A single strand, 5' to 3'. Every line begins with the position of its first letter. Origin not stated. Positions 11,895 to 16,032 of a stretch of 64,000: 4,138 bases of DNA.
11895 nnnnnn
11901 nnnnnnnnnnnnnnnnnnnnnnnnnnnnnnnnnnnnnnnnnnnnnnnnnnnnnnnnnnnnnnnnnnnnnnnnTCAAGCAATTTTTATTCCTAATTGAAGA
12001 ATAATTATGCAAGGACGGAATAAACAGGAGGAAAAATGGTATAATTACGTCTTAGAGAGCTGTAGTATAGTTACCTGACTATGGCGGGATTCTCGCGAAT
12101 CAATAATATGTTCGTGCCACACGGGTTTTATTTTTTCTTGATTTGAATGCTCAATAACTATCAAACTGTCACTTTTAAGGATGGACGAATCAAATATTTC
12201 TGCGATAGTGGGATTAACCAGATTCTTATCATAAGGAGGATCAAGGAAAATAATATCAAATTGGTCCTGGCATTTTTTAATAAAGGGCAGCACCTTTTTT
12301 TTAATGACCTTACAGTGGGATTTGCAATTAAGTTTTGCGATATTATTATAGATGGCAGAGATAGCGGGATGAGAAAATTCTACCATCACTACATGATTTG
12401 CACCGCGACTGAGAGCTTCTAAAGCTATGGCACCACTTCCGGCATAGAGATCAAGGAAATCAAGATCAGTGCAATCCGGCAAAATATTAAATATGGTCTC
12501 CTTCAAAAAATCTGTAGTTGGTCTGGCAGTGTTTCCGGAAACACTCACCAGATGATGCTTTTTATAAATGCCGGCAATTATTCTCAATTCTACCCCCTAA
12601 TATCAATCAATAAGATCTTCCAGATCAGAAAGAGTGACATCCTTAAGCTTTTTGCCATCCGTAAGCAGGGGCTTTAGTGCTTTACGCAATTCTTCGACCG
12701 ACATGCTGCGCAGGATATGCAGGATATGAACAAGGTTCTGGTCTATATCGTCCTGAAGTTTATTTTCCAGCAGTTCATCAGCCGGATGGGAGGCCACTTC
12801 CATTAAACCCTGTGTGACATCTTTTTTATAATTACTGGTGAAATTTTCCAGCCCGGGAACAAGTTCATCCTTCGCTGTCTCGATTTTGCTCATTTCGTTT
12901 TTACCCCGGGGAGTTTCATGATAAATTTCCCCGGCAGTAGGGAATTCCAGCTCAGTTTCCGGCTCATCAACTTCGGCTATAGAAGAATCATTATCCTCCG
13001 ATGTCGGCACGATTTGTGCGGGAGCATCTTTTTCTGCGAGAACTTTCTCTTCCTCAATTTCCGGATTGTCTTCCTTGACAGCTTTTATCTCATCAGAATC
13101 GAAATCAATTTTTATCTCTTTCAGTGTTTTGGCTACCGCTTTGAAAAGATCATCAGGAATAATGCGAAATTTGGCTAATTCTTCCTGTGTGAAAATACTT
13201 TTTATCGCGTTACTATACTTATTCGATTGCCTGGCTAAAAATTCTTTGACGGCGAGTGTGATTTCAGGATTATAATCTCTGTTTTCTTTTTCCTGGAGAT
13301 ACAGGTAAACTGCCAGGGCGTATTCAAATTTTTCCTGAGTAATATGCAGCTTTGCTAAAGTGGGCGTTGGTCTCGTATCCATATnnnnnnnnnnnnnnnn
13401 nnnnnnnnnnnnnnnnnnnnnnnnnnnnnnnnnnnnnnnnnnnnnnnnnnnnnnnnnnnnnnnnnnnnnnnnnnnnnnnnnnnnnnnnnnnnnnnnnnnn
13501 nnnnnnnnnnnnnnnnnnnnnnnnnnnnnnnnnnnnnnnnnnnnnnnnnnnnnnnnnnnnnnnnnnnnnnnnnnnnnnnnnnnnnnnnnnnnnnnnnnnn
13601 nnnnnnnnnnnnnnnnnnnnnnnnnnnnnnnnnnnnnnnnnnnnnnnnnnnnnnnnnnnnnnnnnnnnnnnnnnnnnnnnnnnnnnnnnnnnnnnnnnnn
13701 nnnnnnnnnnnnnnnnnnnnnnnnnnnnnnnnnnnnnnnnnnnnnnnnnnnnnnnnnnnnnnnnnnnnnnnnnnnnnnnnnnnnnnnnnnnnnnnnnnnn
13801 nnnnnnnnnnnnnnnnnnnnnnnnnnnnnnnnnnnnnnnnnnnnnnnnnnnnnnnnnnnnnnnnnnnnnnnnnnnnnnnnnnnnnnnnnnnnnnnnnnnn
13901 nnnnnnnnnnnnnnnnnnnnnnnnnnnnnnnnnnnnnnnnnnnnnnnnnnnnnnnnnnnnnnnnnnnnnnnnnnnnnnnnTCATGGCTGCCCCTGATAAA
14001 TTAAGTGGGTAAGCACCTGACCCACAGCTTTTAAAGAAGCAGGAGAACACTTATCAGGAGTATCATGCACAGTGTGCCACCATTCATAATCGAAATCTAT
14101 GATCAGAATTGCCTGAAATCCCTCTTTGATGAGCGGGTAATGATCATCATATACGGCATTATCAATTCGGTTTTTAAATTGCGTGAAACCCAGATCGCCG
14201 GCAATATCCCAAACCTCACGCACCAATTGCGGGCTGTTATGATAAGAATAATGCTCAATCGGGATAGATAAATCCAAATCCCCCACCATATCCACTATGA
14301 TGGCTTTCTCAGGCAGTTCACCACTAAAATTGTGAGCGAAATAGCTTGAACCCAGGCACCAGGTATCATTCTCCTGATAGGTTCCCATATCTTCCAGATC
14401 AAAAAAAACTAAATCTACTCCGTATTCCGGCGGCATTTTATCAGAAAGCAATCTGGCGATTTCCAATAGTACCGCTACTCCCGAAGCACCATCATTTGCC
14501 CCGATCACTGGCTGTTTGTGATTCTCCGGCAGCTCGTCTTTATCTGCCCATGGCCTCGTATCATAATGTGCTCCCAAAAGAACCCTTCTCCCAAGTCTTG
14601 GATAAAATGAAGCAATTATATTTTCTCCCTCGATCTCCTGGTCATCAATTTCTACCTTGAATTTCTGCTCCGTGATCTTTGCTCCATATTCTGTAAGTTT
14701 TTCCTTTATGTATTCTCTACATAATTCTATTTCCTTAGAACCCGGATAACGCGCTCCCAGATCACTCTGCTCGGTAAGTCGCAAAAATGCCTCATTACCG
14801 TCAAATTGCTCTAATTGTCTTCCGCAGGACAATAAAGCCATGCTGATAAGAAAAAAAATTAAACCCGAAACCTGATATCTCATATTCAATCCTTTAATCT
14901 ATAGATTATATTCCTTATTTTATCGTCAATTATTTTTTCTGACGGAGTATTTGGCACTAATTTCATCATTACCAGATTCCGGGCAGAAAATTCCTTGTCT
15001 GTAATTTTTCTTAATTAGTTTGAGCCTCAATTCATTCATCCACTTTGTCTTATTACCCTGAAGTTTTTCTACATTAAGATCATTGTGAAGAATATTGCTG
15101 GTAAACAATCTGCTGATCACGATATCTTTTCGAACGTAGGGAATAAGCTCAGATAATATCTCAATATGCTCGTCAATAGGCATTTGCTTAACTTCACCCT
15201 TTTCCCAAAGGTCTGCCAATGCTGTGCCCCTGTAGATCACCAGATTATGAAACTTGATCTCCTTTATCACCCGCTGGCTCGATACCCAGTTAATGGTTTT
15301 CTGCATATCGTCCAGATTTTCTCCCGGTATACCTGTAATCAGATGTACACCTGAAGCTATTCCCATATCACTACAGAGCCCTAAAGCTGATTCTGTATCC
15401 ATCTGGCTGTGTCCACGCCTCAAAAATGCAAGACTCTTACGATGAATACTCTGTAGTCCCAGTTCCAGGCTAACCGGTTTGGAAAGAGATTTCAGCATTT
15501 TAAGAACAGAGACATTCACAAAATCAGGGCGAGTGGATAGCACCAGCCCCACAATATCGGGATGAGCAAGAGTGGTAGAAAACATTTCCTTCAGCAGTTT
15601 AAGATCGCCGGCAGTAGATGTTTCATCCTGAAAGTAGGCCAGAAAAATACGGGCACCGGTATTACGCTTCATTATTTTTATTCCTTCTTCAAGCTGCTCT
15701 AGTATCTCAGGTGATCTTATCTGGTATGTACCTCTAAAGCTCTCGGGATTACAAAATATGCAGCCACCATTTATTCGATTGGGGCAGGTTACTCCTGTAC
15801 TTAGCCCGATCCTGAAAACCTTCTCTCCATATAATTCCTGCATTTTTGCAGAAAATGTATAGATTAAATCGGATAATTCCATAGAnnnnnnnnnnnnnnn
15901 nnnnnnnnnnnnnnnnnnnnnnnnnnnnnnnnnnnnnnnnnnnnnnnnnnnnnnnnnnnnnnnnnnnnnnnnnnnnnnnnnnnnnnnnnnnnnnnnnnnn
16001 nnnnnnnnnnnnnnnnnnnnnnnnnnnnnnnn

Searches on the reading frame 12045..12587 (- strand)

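Call 59: search_protein_families(library=ncbifam, proteins=[window:12045-12587:-], max_evalue=0.0001)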
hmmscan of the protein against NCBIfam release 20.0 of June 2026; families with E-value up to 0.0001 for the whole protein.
window:12045-12587:- (180 aa): 11 families
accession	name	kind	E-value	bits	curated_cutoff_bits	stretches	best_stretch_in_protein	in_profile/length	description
TIGR00095.1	TIGR00095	equivalog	1.7e-41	142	117.5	1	2-154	13-169/194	16S rRNA (guanine(966)-N(2))-methyltransferase RsmD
NF008157.0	PRK10909.1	equivalog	1.3e-30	106.7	302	1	1-169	13-180/199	16S rRNA (guanine(966)-N(2))-methyltransferase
TIGR03534.1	RF_mod_PrmC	equivalog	6e-12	45.6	199.1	1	22-119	70-166/253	peptide chain release factor N(5)-glutamine methyltransferase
NF008748.0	PRK11783.1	equivalog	4.5e-10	38.4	466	1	39-118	540-620/704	bifunctional 23S rRNA (guanine(2069)-N(7))-methyltransferase RlmK/23S rRNA (guanine(2445)-N(2))-methyltransferase RlmL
TIGR00536.1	hemK_fam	subfamily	1e-09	37.9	115.5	1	22-119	95-192/286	HemK family protein methyltransferase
TIGR03533.1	L3_gln_methyl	equivalog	3.4e-07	29.9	229.7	1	28-122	109-202/284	50S ribosomal protein L3 N(5)-glutamine methyltransferase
NF011529.0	PRK14968.1-3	equivalog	1.1e-06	28.2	162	1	38-119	32-108/198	putative methyltransferase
NF047853.1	tRm6a37MtseTrmN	equivalog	1.9e-06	27.8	350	1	44-122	47-127/244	tRNA(1)(Val) (adenine(37)-N(6))-methyltransferase TrmN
NF033380.1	Rlm_2499C5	equivalog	3e-06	26.3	650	1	45-118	225-299/391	23S rRNA (cytosine(2499)-C(5))-methyltransferase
TIGR02469.1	CbiT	equivalog_domain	1.2e-05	25.5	78.3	1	43-116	22-95/124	precorrin-6Y C5,15-methyltransferase (decarboxylating) subunit CbiT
NF046099.1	RSP_2647_MTase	equivalog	9.3e-05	21.4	600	0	40-118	217-298/391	RSP_2647 family RNA methyltransferase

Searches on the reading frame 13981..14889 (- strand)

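Call 59: search_protein_families(library=ncbifam, proteins=[window:13981-14889:-], max_evalue=0.0001)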
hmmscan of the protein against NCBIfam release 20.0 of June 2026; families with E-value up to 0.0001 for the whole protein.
window:13981-14889:- (302 aa): 1 family
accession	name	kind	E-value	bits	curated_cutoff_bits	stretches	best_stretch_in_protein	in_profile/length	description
TIGR01900.1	dapE-gram_pos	equivalog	9.7e-07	28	304.2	1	86-169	43-126/351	succinyl-diaminopimelate desuccinylase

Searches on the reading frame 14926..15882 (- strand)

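Call 59: search_protein_families(library=ncbifam, proteins=[window:14926-15882:-], max_evalue=0.0001)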
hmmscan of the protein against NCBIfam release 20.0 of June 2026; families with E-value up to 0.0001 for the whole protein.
window:14926-15882:- (318 aa): 15 families
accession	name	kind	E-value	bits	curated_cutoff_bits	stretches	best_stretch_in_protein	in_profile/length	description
TIGR01212.1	TIGR01212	equivalog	3.1e-59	200.6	180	1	7-298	2-298/302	tRNA modification radical SAM protein MnmL/YtqA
TIGR01211.1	ELP3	subfamily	6e-16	58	350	1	88-259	170-342/522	tRNA uridine(34) 5-carboxymethylaminomethyl modification radical SAM/GNAT enzyme Elp3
TIGR04013.1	B12_SAM_MJ_1487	hypoth_equivalog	1.2e-15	57.3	251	1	117-224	247-355/382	TIGR04013 family B12-binding domain/radical SAM domain-containing protein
TIGR03994.1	rSAM_HemZ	equivalog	3.3e-10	39.7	321.4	1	39-238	96-298/401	coproporphyrinogen dehydrogenase HemZ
TIGR00539.1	hemN_rel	equivalog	1.3e-09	37.6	205.4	1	77-240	53-210/361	radical SAM family heme chaperone HemW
NF006065.0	PRK08207.2-4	equivalog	4.6e-08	32.5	922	1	58-230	205-382/484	coproporphyrinogen III oxidase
TIGR04014.1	B12_SAM_MJ_0865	equivalog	1.1e-07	31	360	1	38-201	170-334/434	methyl-coenzyme M reductase glutamine C-methyltransferase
TIGR04072.2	rSAM_ladder_B12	equivalog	9.2e-07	27.8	360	1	10-225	166-371/443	lipid biosynthesis B12-binding/radical SAM protein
NF006060.0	PRK08207.1-3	equivalog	1.5e-06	27.3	653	1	59-232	182-363/477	coproporphyrinogen III oxidase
TIGR01210.1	TIGR01210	equivalog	1.1e-05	24.9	212.15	1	20-245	13-241/313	archaeosine biosynthesis radical SAM protein RaSEA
NF006067.1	PRK08208.1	equivalog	3.3e-05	23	380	1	41-198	49-212/427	STM4012 family radical SAM protein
NF006064.0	PRK08207.2-2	equivalog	3.4e-05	23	504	1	117-225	243-349/465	coproporphyrinogen III oxidase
TIGR03471.1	HpnJ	equivalog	4.6e-05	22.5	577.6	1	27-224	200-385/472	hopanoid biosynthesis associated radical SAM protein HpnJ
NF006059.0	PRK08207.1-1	equivalog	4.9e-05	22.2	1012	1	82-224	230-376/496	coproporphyrinogen III oxidase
NF005133.0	PRK06582.1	equivalog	7.5e-05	21.9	597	1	111-239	98-223/390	coproporphyrinogen III oxidase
